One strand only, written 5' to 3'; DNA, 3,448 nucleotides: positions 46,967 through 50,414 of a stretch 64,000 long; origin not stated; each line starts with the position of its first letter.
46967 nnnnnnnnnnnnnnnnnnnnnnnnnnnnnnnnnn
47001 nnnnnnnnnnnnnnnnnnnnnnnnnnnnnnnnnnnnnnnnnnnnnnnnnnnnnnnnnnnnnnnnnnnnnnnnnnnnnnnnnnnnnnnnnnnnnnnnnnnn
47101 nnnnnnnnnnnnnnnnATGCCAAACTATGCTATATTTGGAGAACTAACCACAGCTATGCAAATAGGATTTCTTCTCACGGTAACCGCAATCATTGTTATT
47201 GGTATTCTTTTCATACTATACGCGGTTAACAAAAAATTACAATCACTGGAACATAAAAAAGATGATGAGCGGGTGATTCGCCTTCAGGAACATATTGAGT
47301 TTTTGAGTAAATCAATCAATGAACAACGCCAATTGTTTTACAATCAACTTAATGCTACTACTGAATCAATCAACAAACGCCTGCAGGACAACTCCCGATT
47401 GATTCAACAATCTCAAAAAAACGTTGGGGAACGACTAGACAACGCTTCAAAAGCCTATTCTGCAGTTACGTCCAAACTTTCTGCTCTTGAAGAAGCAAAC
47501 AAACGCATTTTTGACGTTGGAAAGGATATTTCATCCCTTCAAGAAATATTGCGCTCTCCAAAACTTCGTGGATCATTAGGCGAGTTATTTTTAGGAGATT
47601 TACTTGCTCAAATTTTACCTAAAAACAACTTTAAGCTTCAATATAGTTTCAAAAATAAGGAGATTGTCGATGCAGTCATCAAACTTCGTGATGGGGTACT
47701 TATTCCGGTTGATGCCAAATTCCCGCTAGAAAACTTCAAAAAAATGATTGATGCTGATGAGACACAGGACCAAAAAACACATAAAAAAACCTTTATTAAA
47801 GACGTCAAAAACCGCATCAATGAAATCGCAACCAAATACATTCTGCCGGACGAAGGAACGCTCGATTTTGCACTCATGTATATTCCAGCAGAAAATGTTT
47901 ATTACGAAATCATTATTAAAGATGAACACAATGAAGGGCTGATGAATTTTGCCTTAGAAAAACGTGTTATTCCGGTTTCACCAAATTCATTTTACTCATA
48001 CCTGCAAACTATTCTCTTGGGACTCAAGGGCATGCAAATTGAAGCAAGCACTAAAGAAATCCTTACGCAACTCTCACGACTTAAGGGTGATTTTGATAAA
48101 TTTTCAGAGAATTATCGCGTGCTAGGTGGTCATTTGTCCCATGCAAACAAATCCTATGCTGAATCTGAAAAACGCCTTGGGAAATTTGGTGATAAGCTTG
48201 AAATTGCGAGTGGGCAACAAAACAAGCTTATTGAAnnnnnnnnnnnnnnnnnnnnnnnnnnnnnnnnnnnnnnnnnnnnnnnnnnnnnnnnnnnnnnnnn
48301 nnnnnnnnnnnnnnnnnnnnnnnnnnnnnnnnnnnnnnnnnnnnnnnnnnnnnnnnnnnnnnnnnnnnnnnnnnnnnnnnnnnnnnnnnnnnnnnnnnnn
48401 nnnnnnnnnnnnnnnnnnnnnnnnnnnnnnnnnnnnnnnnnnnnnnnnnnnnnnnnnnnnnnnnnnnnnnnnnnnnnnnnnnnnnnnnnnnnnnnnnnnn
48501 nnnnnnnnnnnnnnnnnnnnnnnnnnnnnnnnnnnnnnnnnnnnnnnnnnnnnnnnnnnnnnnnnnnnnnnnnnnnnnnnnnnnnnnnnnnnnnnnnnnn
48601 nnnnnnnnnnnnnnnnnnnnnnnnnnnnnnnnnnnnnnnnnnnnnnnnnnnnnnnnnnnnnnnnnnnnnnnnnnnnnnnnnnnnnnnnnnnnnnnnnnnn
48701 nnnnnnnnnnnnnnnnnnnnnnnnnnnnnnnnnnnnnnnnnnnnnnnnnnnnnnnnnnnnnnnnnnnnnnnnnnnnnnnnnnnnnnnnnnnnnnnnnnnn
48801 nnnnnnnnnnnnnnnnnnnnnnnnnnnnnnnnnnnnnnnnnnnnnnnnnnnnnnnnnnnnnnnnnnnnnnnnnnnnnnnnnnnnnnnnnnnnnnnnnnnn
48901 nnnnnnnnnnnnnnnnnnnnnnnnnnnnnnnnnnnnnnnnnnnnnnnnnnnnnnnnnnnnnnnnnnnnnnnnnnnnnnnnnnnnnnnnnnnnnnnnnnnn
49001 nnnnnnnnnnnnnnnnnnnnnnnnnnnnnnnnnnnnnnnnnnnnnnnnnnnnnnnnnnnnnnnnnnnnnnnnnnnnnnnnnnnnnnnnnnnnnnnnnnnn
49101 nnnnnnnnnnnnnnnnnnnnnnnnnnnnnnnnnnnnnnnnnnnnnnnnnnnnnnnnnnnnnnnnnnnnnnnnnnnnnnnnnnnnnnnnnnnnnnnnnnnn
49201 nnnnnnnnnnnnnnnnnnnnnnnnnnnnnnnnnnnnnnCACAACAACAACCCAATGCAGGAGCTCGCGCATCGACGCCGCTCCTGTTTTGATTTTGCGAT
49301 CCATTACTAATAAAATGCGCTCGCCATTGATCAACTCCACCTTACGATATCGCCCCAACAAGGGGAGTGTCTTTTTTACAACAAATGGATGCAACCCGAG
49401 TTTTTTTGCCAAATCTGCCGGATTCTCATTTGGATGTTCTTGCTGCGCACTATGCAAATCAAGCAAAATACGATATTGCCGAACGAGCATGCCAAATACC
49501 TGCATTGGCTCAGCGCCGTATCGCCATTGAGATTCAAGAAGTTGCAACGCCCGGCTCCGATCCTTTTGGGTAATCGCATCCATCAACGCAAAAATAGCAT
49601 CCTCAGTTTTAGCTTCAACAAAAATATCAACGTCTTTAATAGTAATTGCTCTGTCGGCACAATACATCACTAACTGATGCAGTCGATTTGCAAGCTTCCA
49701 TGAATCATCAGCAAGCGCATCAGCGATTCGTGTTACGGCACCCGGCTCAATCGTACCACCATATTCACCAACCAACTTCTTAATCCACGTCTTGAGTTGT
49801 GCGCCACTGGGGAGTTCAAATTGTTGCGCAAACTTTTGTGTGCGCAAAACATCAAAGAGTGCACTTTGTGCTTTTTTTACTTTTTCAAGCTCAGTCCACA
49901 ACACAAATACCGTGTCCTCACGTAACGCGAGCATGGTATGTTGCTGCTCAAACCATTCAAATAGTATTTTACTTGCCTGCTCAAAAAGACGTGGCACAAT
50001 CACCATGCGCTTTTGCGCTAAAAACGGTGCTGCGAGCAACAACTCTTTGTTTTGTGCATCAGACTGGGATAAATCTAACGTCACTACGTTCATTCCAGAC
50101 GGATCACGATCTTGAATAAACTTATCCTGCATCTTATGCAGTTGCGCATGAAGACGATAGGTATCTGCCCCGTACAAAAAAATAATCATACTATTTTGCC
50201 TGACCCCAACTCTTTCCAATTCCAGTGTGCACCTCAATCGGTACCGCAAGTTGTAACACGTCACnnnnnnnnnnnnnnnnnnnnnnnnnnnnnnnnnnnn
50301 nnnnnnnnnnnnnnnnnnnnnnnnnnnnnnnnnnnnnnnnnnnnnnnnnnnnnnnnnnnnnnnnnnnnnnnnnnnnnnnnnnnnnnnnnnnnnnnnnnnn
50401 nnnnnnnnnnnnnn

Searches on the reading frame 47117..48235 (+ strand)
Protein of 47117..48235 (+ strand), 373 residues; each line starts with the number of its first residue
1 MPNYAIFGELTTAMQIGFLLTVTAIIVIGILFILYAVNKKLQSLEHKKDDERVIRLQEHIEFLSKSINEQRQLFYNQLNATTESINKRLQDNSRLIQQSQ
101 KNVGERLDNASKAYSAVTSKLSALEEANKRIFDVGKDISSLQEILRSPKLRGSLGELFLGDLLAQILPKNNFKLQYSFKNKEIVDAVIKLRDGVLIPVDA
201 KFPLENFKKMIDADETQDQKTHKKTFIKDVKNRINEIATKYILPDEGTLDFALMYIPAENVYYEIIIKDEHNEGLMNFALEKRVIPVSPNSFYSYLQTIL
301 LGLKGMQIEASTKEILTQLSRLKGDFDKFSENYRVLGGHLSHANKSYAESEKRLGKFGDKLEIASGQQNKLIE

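Call 11: search_protein_families(library=pfam, proteins=[window:47117-48235:+], max_evalue=0.001)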
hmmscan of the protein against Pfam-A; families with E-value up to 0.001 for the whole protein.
window:47117-48235:+ (373 aa): 1 family
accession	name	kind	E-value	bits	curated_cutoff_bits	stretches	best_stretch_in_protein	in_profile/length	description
PF02646.22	RmuC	-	1.7e-56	191.9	26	1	85-354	3-270/291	RmuC family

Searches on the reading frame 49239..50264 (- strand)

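Call 11: search_protein_families(library=pfam, proteins=[window:49239-50264:-], max_evalue=0.001)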
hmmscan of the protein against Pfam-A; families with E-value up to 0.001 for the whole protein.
window:49239-50264:- (342 aa): 1 family
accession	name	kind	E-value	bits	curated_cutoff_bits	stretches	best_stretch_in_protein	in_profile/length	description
PF21694.2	DNA_pol3_delta_C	-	3.8e-20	72.5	27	1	221-338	1-116/121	DNA polymerase III delta subunit, C-terminal domain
